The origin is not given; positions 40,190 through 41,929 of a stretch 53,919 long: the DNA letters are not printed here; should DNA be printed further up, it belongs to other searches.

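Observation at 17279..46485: Five paralogues of one unassigned exported beta-propeller/beta-sandwich family in 30 kb, three heading catabolic blocks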

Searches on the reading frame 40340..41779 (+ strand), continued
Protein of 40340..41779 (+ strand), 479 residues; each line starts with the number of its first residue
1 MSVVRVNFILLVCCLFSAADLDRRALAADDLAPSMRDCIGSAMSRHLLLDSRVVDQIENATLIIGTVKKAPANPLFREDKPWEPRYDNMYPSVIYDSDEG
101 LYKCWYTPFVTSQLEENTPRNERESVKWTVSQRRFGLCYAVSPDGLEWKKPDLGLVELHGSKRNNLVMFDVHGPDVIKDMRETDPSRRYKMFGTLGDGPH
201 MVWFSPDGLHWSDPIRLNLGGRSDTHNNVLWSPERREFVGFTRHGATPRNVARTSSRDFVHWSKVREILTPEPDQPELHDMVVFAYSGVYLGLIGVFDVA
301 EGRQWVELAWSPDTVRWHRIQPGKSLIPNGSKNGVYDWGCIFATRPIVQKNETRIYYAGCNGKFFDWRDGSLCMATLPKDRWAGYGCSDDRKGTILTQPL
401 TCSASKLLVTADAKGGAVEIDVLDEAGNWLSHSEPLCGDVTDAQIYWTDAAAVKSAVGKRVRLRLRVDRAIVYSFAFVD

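Call 31: fold_search(model_id=the predicted structure, library=pdb)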
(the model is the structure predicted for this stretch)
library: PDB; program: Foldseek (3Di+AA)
matches with E <= 10: 1146; with E <= 0.001: 172
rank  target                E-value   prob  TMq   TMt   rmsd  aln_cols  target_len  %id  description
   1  8hcj_C                7.0e-12  1.00  0.41  0.45  17.2       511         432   10  Structure of GH43 family enzyme, Xylan 1, 4 Beta- xylosidase from pseudopedobacter saltans (released 2023-11-15)
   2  8hcj_A                8.7e-12  1.00  0.42  0.46  17.5       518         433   10  Structure of GH43 family enzyme, Xylan 1, 4 Beta- xylosidase from pseudopedobacter saltans (released 2023-11-15)
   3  8aa2_E                3.9e-11  1.00  0.39  0.38  17.2       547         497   12  Inactive levan utilisation machinery (utilisome) in the presence of levan fructo-oligosaccharides DP 15-25 (released 2023-06-07)
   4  3u75_A                4.8e-11  1.00  0.39  0.37  16.6       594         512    8  Structure of E230A-fructofuranosidase from Schwanniomyces occidentalis complexed with fructosylnystose (released 2012-04-25)
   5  3c7e                  6.9e-11  1.00  0.39  0.38  17.1       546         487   12  Crystal structure of a glycoside hydrolase family 43 arabinoxylan arabinofuranohydrolase from Bacillus subtilis. (released 2008-11-18)
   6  8ic1_A                6.9e-11  1.00  0.36  0.36  13.3       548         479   10  endo-alpha-D-arabinanase EndoMA1 D51N mutant from Microbacterium arabinogalactanolyticum in complex with arabinooligos (released 2023-08-16)
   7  6n1b_A                8.9e-11  1.00  0.47  0.57   5.9       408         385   14  Crystal structure of an N-acetylgalactosamine deacetylase from F. plautii in complex with blood group B trisaccharide (released 2019-06-12)
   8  8hhv_A                9.9e-11  1.00  0.37  0.37  13.0       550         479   11  endo-alpha-D-arabinanase EndoMA1 from Microbacterium arabinogalactanolyticum (released 2023-08-16)
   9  7znr_A                2.4e-10  1.00  0.39  0.38  16.4       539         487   11  Inactive D62N mutant of BT1760 Endo-acting levanase from Bacteroides thetaiotaomicron VPI-5482 (released 2023-06-21)
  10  3u14_A                2.5e-10  1.00  0.39  0.37  15.8       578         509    7  Structure of D50A-fructofuranosidase from Schwanniomyces occidentalis complexed with inulin (released 2012-04-25)
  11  1uyp_A                2.8e-10  1.00  0.39  0.43  15.2       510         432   12  The three-dimensional structure of beta-fructosidase (invertase) from Thermotoga maritima (released 2004-03-22)
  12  5a7v_A                3.8e-10  1.00  0.45  0.57   7.2       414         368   15  The GH130 family of mannoside phosphorylases contains glycoside hydrolases that target beta-1,2 mannosidic linkages in (released 2015-08-26)
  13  9fj8_B                4.2e-10  1.00  0.44  0.68   5.7       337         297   16  Teth514_1788 1,2-beta-oligomannan phosphorylase in complex with mannotetraose (released 2025-06-11)
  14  9fj8_A                4.4e-10  1.00  0.44  0.68   5.7       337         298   16  Teth514_1788 1,2-beta-oligomannan phosphorylase in complex with mannotetraose (released 2025-06-11)
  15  6r3u_A                4.4e-10  1.00  0.40  0.39  16.9       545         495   12  Endo-levanase BT1760 mutant E221A from Bacteroides thetaiotaomicron complexed with levantetraose (released 2019-06-19)
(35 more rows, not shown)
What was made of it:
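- It is a top-10 Foldseek hit (TM on target 0.57, call 31).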

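Call 32: find_encoding_contigs(protein=P0001, flank=3000, max_places=4)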
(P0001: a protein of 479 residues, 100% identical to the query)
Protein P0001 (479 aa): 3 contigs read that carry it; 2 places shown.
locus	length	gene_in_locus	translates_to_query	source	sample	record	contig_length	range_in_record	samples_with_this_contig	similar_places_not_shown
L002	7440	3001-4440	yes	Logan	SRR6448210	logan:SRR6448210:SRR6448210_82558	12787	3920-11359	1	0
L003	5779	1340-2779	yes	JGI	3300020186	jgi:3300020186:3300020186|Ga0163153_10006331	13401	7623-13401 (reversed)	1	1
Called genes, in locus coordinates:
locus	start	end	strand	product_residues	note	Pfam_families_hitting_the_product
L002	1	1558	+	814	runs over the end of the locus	PF13646:HEAT_2 (faint), PF00474:SSF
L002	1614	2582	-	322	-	PF02737:3HCDH_N, PF00725:3HCDH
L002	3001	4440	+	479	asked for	PF22847:Glyco_hydro_43_rel (faint)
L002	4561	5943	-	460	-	PF00532:Peripla_BP_1 (weak), PF13377:Peripla_BP_3, PF12833:HTH_18, PF00165:HTH_AraC (weak)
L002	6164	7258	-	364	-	PF00392:GntR (weak), PF00532:Peripla_BP_1 (weak)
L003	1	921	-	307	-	?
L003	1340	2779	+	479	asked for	PF22847:Glyco_hydro_43_rel (faint)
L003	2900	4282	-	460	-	PF00532:Peripla_BP_1 (weak), PF13377:Peripla_BP_3, PF12833:HTH_18, PF00165:HTH_AraC (weak)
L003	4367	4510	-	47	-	-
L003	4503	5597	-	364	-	PF00392:GntR (weak), PF00532:Peripla_BP_1 (weak)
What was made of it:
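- On GH43: There is only a faint precomputed hit to PF22847 Glyco_hydro_43_rel (call 32).
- A faint precomputed Pfam hit to Glyco_hydro_43_rel (call 32).
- Tried and rejected: One Pfam call spent trying to reproduce the precomputed PF22847 hit was wasted; that hit is only 'faint' (call 32).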

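Call 34: find_related_loci(query=A2, collection=genome_contigs, flank=8000)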
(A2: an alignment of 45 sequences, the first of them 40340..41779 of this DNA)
Query A2 (479 aa) in genome_contigs; peptide patterns used: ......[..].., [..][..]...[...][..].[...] (x = any residue, [..] = any of these).
539 stretches matched a pattern; 471 encode a relative of the query (tblastn E <= 1e-3); the best 80 are kept; 80 distinct loci.
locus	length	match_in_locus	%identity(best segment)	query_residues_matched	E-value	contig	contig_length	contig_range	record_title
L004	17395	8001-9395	55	4-477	9e-169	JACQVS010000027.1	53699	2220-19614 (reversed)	MAG: Planctomycetota bacterium isolate NC_groundwater_1469_Ag_S-0.65um_64_41 S_p65_S5_coassembly_k141_692103, whole geno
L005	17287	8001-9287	55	45-477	8e-167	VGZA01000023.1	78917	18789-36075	MAG: Planctomycetota bacterium isolate K_DeepCast_65m_m1_055 K_DeepCast_65m_m1_055_Ga0194128_10000407, whole genome shot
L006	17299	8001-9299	52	44-479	2e-138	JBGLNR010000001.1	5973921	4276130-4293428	MAG: Planctomycetota bacterium isolate PPR_0503 PPR_0503.fa_scaffold_119715, whole genome shotgun sequence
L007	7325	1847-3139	51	44-477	2e-138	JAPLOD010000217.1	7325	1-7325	MAG: Planctomycetota bacterium isolate LacPavin_0920_SED3_MAG_65_12 LacPavin_0920_SED3_scaffold_1226857, whole genome sh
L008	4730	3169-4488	49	30-477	2e-136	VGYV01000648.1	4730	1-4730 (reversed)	MAG: Planctomycetota bacterium isolate M_DeepCast_400m_m2_195 M_DeepCast_400m_m2_195_Ga0194112_10041566, whole genome sh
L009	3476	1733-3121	47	10-478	2e-138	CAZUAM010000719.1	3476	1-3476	MAG TPA_asm: uncultured Planctomycetaceae bacterium isolate binchicken_co262_366 genome assembly, contig: NODE_33429_len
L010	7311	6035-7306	50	44-470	1e-133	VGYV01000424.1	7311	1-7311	MAG: Planctomycetota bacterium isolate M_DeepCast_400m_m2_195 M_DeepCast_400m_m2_195_Ga0194112_10021385, whole genome sh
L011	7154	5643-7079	45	2-479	3e-131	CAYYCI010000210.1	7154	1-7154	MAG TPA_asm: uncultured Planctomycetota bacterium isolate binchicken_co256_285 genome assembly, contig: NODE_31086_lengt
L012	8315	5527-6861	47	45-478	3e-129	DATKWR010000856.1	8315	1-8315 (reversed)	MAG TPA_asm: Sedimentisphaerales bacterium isolate SMAG_U14168 k141_3700720, whole genome shotgun sequence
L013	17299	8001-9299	47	45-477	8e-127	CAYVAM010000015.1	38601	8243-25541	MAG TPA_asm: uncultured Anaerolineales bacterium isolate binchicken_co211_313 genome assembly, contig: NODE_599_length_3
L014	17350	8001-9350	47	44-478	3e-126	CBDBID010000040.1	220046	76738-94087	MAG: Acidobacteriota bacterium isolate e7d1a751-8736-478f-8aec-59b9d2f3719b genome assembly, contig: contig_40, whole ge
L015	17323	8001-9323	46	45-479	3e-126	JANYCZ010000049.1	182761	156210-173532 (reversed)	MAG: Verrucomicrobia bacterium isolate 336R_metabinner_34 336R_k141_2221885, whole genome shotgun sequence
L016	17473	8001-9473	45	26-477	7e-126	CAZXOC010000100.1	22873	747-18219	MAG TPA_asm: uncultured Planctomycetaceae bacterium isolate SRP068000_co1_356 genome assembly, contig: NODE_2858_length_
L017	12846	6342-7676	46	45-478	6e-126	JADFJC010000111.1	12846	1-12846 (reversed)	MAG: Planctomycetota bacterium isolate B3T3L8 B3T3L8_NODE1344, whole genome shotgun sequence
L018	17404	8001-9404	45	31-477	2e-125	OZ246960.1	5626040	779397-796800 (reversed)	MAG: Candidatus Poribacteria bacterium isolate 0ebab745-6bcd-42b0-bac1-d05ba6febf80 genome assembly, chromosome: 1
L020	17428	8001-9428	45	31-477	6e-125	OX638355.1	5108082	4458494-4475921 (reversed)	MAG: Terriglobia bacterium isolate 290eebee-5386-4bec-b87c-7b5c19ab3581 genome assembly, chromosome: 1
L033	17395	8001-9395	45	44-479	3e-123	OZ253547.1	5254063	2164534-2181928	MAG: Candidatus Versatilivorator sp. isolate 027cd1c3-4ec4-432d-9d93-376aaa34f9fd genome assembly, chromosome: 1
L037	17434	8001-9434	45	31-479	7e-123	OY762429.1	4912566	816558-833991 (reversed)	MAG: Terriglobia bacterium isolate aa40cff0-ace7-4b53-8087-0ef5d3f4acaf genome assembly, chromosome: 1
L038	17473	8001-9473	43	7-475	1e-122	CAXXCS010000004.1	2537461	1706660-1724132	MAG: Candidatus Poribacteria bacterium isolate f2072dac-7ec4-414b-ba18-4a473c62d403 genome assembly, contig: contig_4, w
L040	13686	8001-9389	45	44-477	1e-122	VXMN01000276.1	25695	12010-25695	MAG: Acidobacteria bacterium isolate SB0661_bin_38 NODE_1721_length_25695_cov_18.511154, whole genome shotgun sequence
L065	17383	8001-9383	45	36-475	6e-120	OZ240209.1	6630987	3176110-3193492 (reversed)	MAG: Candidatus Poribacteria bacterium isolate 386b7814-a0df-4328-ba8d-cea90b69f229 genome assembly, chromosome: 1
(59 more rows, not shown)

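Call 40: search_protein_families(library=pfam, alignment_id=A3, max_evalue=0.00001)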
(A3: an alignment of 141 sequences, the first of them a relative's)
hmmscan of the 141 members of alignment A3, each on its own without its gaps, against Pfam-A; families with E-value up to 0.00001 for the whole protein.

A. member 1, L060:1524-2123:- (200 aa): 1 family
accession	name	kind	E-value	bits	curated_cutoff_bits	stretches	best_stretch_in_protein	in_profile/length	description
PF07969.17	Amidohydro_3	-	1.6e-16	61.3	29.7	1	108-199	1-97/472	Amidohydrolase family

B. families by the number of members that match (of 141 scanned): 111 families (the first 25 are shown)
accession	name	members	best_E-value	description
PF01168.26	Ala_racemase_N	5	2.3e-58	Alanine racemase, N-terminal domain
PF00884.28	Sulfatase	5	2.7e-46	Sulfatase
PF00842.27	Ala_racemase_C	5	4.8e-45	Alanine racemase, C-terminal domain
PF00300.27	His_Phos_1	5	2e-30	Histidine phosphatase superfamily (branch 1)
PF16347.10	SGSH_C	5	4.2e-23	N-sulphoglucosamine sulphohydrolase, C-terminal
PF00154.27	RecA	4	1.4e-139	recA bacterial DNA recombination protein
PF01408.29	GFO_IDH_MocA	4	1.8e-27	Oxidoreductase family, NAD-binding Rossmann fold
PF21096.2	RecA_C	4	1.2e-22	RecA C-terminal domain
PF22725.1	GFO_IDH_MocA_C3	4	4.1e-22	GFO/IDH/MocA C-terminal domain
PF02163.28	Peptidase_M50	4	1.1e-21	Peptidase family M50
PF03737.21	RraA-like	4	1.2e-21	Aldolase/RraA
PF02894.22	GFO_IDH_MocA_C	4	3.6e-18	Oxidoreductase family, C-terminal alpha/beta domain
PF08423.17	Rad51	4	1.1e-09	Rad51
PF06745.19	ATPase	4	1.8e-07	KaiC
PF07394.17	DUF1501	3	7.2e-146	Protein of unknown function (DUF1501)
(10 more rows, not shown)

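Call 41: fold_search(model_id=the predicted structure, library=viral)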
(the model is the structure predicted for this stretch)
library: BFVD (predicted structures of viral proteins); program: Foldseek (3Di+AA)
matches with E <= 10: 984; with E <= 0.001: 91
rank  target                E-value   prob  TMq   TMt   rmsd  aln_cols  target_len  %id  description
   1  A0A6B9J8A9            1.0e-13  1.00  0.45  0.18  11.8       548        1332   13  (no name in the UniProt tables at hand)
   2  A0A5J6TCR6            6.2e-12  1.00  0.43  0.40  12.5       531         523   11  (no name in the UniProt tables at hand)
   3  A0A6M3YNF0            5.4e-11  1.00  0.37  0.18  18.7       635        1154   10  PKD/Chitinase domain-containing protein [Alteromonas phage vB_AcoS-R7M]
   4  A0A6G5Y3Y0            2.6e-10  1.00  0.38  0.22  18.6       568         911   10  (no name in the UniProt tables at hand)
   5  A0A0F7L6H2            3.1e-09  1.00  0.35  0.17  16.1       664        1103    9  Uncharacterized protein [uncultured marine virus]
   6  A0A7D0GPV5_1          5.7e-09  1.00  0.45  0.26  15.2       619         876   12  (no name in the UniProt tables at hand)
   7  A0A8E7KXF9            3.3e-08  1.00  0.35  0.18  15.1       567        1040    8  (no name in the UniProt tables at hand)
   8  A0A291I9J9            3.3e-08  1.00  0.26  0.16  22.5       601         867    9  Uncharacterized protein [Lactobacillus phage LpeD]
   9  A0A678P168            4.8e-08  1.00  0.33  0.20  20.3       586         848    9  Tail spike TSP1/Gp66 N-terminal domain-containing protein [Pectobacterium phage phiA41]
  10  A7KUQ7                8.4e-08  1.00  0.29  0.17  14.2       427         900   10  (no name in the UniProt tables at hand)
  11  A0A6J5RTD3            1.7e-07  1.00  0.26  0.24  18.1       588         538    9  Uncharacterized protein [uncultured Caudovirales phage]
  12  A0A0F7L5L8            2.6e-07  1.00  0.31  0.16  15.7       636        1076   10  Sialidase domain-containing protein [uncultured marine virus]
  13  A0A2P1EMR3            3.2e-07  1.00  0.41  0.54   6.7       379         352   11  Uncharacterized protein [Moumouvirus australiensis]
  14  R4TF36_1              5.4e-07  1.00  0.27  0.16  16.9       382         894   11  (no name in the UniProt tables at hand)
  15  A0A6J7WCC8            5.4e-07  1.00  0.28  0.25  18.0       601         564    8  Uncharacterized protein [uncultured Caudovirales phage]
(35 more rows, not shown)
